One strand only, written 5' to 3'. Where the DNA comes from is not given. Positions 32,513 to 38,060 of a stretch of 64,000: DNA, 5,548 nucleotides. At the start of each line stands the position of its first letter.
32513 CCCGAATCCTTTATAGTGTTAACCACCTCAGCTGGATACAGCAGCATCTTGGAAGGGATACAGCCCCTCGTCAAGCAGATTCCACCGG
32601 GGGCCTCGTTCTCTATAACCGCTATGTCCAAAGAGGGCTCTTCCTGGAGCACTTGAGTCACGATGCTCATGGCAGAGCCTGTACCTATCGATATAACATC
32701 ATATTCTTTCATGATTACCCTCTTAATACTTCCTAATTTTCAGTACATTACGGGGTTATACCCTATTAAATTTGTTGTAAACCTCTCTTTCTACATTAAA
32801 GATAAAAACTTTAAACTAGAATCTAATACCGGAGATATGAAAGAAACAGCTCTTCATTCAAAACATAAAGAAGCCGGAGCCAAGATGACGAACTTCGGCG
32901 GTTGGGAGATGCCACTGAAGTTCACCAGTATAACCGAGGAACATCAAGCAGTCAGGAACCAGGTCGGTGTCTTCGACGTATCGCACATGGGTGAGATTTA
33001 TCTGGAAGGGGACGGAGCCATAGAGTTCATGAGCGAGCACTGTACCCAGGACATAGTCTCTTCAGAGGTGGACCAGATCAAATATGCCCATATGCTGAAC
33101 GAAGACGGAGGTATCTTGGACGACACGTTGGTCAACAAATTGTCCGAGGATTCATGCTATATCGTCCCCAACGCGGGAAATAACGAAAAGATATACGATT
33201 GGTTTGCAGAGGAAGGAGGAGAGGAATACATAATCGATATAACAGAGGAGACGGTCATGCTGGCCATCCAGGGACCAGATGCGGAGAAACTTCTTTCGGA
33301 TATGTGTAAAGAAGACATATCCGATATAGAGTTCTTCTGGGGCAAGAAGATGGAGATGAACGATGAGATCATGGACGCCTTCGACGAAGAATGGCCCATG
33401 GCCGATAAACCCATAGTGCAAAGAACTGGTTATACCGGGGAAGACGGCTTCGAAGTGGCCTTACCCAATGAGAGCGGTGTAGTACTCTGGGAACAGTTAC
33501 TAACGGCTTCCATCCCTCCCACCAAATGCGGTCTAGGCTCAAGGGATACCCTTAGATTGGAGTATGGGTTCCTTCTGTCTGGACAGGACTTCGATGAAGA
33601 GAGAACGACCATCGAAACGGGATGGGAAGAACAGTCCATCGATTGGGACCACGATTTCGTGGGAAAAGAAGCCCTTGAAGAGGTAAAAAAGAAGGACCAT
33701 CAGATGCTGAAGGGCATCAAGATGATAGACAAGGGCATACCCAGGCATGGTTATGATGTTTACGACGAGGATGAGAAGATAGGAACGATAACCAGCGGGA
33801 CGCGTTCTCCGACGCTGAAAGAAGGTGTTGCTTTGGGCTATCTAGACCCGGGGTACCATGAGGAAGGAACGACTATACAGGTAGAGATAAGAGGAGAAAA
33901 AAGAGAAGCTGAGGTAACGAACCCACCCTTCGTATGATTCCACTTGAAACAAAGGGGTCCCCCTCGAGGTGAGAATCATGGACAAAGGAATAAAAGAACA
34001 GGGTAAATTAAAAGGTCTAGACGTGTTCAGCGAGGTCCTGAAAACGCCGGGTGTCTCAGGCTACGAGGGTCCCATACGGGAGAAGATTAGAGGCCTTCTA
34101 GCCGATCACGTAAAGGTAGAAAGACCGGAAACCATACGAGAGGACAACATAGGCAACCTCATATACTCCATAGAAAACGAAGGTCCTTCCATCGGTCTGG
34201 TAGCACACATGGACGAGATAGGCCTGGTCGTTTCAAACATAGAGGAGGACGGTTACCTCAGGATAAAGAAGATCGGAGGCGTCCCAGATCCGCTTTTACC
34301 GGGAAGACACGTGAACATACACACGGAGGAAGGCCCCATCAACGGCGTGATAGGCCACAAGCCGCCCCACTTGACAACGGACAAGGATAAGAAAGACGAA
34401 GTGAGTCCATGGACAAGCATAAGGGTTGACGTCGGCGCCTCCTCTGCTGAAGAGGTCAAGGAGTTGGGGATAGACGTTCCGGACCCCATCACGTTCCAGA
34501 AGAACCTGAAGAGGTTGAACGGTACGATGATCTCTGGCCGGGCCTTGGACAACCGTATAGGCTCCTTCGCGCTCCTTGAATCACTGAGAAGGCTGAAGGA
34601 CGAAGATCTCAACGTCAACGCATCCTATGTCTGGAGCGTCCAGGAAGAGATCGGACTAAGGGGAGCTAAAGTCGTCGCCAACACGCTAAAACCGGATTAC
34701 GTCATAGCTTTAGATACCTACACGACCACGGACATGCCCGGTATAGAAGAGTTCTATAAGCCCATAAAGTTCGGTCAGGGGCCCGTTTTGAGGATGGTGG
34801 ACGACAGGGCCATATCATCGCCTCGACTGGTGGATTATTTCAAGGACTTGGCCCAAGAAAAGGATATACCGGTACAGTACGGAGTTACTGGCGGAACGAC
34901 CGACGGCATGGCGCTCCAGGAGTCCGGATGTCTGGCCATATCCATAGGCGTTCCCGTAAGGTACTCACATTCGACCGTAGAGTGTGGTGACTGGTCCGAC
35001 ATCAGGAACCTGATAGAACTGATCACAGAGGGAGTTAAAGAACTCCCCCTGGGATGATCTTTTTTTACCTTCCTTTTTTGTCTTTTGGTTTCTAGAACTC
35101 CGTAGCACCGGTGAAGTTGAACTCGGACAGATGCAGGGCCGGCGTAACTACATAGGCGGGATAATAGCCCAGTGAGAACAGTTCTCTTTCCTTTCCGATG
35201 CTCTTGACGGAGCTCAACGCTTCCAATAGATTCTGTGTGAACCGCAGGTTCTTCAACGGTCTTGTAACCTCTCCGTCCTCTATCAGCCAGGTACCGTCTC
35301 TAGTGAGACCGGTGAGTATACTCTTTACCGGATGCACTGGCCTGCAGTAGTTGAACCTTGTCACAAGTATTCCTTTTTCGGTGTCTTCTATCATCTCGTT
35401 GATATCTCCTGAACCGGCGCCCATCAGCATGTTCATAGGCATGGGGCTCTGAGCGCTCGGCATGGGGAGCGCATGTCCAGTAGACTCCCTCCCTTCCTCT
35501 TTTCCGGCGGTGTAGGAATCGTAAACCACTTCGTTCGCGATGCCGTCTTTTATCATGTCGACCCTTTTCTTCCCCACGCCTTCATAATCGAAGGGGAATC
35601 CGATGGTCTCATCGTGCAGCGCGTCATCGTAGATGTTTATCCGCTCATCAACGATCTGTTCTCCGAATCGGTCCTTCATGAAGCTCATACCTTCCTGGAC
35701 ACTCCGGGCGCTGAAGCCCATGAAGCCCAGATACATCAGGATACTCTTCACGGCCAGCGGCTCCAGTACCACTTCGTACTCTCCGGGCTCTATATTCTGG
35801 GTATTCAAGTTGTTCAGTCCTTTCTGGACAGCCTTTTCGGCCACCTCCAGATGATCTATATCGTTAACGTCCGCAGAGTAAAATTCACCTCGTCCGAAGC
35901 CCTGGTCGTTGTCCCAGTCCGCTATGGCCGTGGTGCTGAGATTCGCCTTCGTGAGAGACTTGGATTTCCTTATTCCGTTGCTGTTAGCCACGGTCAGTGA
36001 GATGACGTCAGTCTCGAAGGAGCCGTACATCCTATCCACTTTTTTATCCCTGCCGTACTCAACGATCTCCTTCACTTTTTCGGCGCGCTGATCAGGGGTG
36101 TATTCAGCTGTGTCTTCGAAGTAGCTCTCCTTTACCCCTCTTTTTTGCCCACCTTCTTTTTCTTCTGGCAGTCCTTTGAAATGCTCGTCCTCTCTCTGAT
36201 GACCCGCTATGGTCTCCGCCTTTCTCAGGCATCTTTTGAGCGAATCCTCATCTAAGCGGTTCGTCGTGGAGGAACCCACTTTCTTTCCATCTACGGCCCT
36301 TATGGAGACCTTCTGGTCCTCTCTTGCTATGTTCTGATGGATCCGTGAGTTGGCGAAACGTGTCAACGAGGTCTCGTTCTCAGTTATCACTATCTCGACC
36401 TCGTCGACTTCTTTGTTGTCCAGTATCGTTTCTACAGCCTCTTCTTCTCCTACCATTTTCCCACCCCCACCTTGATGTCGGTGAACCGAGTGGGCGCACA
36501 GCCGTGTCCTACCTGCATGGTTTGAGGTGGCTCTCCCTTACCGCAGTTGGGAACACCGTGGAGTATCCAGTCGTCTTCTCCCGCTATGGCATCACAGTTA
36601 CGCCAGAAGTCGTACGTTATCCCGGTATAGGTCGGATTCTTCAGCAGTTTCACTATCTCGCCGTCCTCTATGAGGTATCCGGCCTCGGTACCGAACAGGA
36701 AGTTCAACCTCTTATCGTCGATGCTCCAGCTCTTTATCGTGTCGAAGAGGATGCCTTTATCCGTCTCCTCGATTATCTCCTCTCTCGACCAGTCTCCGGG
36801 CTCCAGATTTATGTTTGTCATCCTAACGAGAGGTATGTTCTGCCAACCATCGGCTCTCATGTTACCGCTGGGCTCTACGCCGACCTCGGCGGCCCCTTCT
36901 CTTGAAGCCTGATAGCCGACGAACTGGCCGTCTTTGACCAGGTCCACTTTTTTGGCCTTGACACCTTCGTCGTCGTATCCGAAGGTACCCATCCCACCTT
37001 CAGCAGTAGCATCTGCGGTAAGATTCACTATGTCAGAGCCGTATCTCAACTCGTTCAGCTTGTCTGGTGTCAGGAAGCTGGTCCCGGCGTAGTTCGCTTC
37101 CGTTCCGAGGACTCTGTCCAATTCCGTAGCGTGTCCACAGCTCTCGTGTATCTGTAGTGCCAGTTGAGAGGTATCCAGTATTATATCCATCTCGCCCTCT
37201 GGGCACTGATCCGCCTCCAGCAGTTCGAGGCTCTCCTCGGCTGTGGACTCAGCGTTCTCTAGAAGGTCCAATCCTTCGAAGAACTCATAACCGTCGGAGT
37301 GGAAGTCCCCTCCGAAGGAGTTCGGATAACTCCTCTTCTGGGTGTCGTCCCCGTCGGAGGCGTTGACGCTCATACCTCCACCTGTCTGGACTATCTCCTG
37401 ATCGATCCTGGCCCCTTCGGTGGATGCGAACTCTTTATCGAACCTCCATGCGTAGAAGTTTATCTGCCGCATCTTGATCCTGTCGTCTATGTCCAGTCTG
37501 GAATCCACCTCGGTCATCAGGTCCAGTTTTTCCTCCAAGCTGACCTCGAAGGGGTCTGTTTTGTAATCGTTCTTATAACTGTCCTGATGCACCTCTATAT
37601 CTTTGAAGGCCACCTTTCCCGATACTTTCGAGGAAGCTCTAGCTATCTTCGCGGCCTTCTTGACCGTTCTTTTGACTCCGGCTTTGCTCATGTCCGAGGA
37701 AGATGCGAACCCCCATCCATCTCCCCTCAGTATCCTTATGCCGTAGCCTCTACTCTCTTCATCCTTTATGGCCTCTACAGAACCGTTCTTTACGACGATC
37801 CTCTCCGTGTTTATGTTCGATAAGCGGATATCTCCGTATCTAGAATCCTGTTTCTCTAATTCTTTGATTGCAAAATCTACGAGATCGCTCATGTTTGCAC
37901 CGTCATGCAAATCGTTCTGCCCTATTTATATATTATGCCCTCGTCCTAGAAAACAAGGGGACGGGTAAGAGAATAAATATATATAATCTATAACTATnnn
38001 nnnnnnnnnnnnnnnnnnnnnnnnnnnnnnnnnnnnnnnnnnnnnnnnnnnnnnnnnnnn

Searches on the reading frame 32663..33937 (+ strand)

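Call 76: search_protein_families(library=pfam, proteins=[window:32663-33937:+], max_evalue=0.000001)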
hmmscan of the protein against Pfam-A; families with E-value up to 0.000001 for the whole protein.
window:32663-33937:+ (424 aa): 2 families
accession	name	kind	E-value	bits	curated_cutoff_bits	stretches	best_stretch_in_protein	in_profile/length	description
PF01571.26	GCV_T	-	1.2e-76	257.8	25.6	1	64-321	1-252/255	Aminomethyltransferase folate-binding domain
PF08669.17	GCV_T_C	-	1.3e-22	79.9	25.9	1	351-424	5-79/80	Glycine cleavage T-protein C-terminal barrel domain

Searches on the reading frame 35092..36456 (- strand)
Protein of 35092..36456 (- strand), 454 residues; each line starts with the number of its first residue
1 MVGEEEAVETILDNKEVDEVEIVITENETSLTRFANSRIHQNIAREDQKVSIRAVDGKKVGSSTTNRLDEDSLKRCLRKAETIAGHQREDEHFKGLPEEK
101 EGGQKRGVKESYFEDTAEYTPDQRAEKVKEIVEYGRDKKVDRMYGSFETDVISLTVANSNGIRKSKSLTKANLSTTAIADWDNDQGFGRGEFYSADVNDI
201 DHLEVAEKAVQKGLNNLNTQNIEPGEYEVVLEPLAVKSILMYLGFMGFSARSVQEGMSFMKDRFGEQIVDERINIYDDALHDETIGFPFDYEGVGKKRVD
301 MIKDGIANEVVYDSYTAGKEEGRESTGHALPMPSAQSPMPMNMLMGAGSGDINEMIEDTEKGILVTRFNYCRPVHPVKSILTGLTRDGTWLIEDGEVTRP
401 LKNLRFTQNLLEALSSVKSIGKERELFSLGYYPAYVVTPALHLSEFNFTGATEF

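Call 76: search_protein_families(library=pfam, proteins=[window:35092-36456:-], max_evalue=0.000001)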
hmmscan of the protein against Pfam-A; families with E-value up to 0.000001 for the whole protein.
window:35092-36456:- (454 aa): 3 families
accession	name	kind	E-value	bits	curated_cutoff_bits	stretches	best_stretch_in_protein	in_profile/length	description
PF19289.4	PmbA_TldD_3rd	-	2.3e-50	171.2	22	1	224-450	1-220/220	PmbA/TldA metallopeptidase C-terminal domain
PF01523.21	PmbA_TldD_1st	-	6.1e-12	45.9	20.9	1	20-84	1-65/65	PmbA/TldA metallopeptidase domain 1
PF19290.4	PmbA_TldD_2nd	-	2.3e-08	34.9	20.9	1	117-217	4-109/109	PmbA/TldA metallopeptidase central domain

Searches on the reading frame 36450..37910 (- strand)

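Call 76: search_protein_families(library=pfam, proteins=[window:36450-37910:-], max_evalue=0.000001)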
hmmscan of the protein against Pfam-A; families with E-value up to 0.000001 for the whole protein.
window:36450-37910:- (486 aa): 3 families
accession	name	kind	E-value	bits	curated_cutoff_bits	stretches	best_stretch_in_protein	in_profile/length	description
PF19289.4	PmbA_TldD_3rd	-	1.1e-43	149.4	22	1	239-481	2-218/220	PmbA/TldA metallopeptidase C-terminal domain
PF01523.21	PmbA_TldD_1st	-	3.8e-16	59.4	20.9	1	27-90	2-65/65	PmbA/TldA metallopeptidase domain 1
PF19290.4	PmbA_TldD_2nd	-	2.3e-09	38.1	20.9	1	119-229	2-107/109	PmbA/TldA metallopeptidase central domain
